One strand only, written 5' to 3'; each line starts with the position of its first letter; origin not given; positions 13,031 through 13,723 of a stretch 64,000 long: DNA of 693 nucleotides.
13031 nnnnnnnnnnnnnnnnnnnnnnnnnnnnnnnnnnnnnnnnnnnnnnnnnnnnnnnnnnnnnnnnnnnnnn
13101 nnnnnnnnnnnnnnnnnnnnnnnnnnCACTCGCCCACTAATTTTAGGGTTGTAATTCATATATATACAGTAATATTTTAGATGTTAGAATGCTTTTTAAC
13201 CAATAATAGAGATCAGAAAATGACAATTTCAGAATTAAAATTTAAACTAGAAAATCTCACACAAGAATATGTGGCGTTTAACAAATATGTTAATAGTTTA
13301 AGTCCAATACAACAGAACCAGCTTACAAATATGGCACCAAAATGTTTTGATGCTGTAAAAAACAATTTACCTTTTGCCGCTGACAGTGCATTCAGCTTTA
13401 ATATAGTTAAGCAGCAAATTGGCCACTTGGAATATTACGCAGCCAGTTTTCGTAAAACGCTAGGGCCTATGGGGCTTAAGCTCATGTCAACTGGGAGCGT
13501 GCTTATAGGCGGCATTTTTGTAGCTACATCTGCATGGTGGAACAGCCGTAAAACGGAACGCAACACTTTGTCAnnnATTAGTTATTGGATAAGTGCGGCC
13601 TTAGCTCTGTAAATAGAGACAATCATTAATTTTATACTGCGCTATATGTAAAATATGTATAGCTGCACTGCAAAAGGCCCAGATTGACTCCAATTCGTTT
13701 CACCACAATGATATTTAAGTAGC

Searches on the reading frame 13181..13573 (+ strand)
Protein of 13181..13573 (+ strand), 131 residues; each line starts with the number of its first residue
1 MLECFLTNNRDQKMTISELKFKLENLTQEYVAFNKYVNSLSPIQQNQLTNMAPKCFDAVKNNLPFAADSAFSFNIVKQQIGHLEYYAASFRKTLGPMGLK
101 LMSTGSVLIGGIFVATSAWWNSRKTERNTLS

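Call 10: search_protein_families(library=pfam, proteins=[window:13181-13573:+], max_evalue=1)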
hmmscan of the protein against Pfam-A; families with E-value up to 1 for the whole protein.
window:13181-13573:+ (131 aa): 0 families

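Call 45: find_homologous_proteins(query=A2, max_evalue=0.01)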
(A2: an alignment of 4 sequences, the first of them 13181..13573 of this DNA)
Query A2 (4 sequences) (131 aa, profile of the alignment): 3 proteins with E <= 0.01 among 1347 candidates.
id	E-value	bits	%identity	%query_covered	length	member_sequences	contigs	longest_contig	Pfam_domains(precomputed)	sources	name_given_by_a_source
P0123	2.6e-44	168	100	90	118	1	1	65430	-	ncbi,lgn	-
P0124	3.6e-39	152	28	76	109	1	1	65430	-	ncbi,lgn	-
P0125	1.5e-36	143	24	92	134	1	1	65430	-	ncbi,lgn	-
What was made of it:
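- Tried and rejected: The family profile search found members only on this contig (call 45).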
